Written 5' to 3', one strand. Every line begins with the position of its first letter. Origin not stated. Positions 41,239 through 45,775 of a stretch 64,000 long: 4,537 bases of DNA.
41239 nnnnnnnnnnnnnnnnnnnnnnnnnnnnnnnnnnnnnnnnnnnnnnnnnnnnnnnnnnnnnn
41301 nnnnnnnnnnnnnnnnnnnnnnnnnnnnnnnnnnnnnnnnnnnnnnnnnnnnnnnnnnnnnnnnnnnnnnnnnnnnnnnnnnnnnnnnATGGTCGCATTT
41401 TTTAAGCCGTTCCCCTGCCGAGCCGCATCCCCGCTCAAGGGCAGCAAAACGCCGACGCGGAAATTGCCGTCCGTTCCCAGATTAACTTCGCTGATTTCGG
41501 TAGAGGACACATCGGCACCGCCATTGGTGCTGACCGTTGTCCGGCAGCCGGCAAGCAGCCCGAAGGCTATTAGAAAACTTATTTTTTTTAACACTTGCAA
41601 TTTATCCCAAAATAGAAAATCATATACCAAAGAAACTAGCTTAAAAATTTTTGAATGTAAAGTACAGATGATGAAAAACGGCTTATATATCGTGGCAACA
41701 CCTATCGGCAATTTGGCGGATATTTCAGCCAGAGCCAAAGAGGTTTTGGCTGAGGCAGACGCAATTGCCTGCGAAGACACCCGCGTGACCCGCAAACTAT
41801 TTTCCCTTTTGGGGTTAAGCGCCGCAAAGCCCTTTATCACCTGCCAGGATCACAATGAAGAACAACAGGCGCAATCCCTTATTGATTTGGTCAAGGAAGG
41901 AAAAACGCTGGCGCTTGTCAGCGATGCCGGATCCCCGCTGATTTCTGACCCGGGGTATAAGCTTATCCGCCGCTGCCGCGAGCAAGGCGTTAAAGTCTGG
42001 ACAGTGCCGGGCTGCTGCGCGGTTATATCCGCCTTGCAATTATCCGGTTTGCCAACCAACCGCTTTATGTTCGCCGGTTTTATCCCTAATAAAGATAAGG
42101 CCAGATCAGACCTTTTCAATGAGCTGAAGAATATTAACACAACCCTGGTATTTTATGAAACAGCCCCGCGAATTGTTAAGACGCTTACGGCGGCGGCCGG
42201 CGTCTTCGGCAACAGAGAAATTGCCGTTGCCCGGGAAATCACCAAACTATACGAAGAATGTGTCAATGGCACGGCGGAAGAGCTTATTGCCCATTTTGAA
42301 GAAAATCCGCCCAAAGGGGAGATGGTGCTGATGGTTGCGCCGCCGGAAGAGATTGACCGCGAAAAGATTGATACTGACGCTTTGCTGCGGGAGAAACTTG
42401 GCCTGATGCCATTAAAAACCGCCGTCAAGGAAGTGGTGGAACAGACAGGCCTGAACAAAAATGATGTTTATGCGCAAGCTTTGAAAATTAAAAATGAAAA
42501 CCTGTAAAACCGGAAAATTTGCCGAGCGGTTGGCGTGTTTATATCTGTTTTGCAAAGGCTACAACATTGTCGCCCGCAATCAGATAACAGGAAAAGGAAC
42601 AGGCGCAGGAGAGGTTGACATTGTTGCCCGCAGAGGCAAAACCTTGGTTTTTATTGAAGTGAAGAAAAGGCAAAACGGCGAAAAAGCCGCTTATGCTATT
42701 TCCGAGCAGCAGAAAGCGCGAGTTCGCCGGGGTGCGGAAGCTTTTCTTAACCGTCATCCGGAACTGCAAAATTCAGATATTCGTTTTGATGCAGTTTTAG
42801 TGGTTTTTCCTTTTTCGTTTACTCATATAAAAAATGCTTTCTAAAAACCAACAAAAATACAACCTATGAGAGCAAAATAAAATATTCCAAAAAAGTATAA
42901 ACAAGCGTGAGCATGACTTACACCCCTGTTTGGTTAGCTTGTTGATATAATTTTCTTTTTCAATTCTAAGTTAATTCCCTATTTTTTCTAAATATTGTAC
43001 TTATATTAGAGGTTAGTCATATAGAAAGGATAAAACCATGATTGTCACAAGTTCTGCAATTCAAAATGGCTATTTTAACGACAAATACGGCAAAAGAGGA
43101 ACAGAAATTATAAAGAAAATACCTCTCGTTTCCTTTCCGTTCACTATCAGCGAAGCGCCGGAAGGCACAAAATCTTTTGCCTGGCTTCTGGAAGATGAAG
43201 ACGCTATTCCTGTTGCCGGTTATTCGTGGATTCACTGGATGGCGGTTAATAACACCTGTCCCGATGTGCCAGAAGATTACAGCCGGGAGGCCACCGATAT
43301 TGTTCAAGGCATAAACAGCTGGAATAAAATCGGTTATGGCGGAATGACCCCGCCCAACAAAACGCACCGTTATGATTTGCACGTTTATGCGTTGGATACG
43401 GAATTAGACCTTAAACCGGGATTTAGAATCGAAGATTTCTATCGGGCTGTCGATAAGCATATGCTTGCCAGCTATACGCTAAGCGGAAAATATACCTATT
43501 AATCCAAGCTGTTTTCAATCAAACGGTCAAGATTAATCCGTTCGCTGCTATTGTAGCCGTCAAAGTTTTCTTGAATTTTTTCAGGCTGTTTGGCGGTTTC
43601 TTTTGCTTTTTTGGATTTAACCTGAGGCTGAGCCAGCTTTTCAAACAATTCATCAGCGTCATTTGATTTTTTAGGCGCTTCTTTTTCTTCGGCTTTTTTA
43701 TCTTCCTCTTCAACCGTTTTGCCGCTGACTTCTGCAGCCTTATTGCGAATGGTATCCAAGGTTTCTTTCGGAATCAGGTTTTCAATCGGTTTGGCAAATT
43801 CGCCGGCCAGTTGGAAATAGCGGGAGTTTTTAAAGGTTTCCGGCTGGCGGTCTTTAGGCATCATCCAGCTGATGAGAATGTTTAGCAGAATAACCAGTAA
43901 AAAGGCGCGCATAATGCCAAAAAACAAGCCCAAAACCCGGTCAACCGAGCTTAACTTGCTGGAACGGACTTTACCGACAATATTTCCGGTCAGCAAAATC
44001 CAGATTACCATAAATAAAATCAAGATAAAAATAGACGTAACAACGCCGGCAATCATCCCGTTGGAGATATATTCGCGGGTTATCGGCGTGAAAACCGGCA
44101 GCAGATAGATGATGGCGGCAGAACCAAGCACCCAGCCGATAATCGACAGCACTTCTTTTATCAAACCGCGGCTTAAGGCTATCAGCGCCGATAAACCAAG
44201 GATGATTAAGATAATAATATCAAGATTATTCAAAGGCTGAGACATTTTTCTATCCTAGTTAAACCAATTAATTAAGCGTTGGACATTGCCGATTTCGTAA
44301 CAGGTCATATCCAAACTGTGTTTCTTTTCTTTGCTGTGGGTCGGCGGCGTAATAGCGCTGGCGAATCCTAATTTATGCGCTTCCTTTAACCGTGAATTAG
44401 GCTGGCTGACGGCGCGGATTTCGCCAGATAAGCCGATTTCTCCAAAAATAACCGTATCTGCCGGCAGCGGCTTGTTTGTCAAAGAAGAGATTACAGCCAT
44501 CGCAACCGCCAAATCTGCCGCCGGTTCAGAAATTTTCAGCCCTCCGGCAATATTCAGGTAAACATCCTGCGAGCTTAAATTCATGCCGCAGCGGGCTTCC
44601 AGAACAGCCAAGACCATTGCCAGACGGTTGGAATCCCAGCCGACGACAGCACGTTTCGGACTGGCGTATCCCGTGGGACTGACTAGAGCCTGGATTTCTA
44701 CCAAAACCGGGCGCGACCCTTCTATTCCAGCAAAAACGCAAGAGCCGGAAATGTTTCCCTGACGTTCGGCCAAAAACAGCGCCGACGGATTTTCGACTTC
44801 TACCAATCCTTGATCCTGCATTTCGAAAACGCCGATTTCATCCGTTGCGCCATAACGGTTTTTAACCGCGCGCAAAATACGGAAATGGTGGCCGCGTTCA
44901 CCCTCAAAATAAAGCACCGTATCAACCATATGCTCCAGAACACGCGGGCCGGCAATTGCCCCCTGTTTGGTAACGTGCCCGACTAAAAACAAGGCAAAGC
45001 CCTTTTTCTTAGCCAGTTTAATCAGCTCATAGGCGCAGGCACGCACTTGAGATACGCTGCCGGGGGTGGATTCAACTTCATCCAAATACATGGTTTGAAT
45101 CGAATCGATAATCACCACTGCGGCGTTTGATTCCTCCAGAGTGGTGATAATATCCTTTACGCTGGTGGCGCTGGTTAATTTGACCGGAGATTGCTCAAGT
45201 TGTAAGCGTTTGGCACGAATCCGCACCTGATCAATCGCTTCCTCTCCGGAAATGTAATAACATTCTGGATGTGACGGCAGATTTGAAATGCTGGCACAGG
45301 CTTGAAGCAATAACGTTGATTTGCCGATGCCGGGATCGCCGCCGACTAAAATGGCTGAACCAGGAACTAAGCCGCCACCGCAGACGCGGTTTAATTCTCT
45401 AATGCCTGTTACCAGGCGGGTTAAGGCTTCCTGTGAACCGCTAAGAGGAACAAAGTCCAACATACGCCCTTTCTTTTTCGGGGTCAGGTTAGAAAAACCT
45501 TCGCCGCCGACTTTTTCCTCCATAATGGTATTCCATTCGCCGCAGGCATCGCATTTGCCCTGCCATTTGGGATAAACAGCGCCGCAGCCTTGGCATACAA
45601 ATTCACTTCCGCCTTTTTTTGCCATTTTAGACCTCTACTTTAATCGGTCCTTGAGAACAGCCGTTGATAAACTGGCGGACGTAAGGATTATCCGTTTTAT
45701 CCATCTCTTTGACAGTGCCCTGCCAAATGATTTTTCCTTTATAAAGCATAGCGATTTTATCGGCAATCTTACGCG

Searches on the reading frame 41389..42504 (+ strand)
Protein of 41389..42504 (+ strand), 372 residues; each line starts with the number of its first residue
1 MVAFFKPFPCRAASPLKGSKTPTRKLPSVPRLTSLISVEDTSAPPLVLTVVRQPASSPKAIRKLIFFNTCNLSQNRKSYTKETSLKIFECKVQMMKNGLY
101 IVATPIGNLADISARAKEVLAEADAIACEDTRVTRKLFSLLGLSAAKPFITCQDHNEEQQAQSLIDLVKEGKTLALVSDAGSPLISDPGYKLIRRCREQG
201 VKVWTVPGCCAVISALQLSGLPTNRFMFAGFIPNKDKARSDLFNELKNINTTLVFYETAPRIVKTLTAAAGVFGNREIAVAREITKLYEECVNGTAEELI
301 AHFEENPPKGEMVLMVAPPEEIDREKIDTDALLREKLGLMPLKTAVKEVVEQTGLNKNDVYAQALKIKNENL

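Call 21: search_protein_families(library=pfam, proteins=[window:41389-42504:+], max_evalue=0.000001)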
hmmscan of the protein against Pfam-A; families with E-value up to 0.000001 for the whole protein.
window:41389-42504:+ (372 aa): 2 families
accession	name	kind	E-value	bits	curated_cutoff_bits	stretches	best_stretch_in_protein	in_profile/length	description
PF00590.25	TP_methylase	-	1.3e-29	104.2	27.8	1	99-299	2-211/212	Tetrapyrrole (Corrin/Porphyrin) Methylases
PF23016.2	RsmI_C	-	4.6e-12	46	27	1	328-368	6-46/46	RsmI C-terminal HTH domain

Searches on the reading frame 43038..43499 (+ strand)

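Call 21: search_protein_families(library=pfam, proteins=[window:43038-43499:+], max_evalue=0.000001)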
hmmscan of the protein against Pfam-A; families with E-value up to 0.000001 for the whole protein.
window:43038-43499:+ (154 aa): 1 family
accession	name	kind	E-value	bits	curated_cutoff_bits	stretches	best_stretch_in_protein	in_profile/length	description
PF01161.25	PBP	-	8.6e-30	104.3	24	1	26-152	8-135/135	Phosphatidylethanolamine-binding protein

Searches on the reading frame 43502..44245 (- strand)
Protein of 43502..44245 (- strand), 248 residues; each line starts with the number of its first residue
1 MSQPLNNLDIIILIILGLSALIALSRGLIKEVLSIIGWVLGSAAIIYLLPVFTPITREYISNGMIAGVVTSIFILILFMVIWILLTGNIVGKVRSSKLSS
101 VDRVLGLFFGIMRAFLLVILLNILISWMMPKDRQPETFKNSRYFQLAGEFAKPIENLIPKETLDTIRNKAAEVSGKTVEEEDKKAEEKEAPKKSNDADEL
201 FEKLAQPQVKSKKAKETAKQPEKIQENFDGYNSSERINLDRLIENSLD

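Call 21: search_protein_families(library=pfam, proteins=[window:43502-44245:-], max_evalue=0.000001)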
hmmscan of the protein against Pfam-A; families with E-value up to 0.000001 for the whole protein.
window:43502-44245:- (248 aa): 1 family
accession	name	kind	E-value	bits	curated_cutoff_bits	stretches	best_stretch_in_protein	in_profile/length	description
PF02674.22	Colicin_V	-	3.2e-28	99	29.3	1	8-147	1-139/144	Colicin V production protein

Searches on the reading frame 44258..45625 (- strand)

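Call 22: search_protein_families(library=pfam, proteins=[window:44258-45625:-], max_evalue=0.000001)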
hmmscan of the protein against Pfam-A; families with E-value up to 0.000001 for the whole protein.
window:44258-45625:- (456 aa): 4 families
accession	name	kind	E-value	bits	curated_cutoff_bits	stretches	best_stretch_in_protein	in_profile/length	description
PF13481.12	AAA_25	-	2.1e-17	63.8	27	1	72-222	16-194/195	AAA domain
PF06745.19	ATPase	-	8.5e-14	51.9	26.6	1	73-146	3-75/231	KaiC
PF18073.7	Zn_ribbon_LapB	-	7.3e-10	38.8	25.7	1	9-36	1-28/28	Rubredoxin metal binding domain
PF13541.12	ChlI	-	5.3e-09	36.5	27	1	340-428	31-119/121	Subunit ChlI of Mg-chelatase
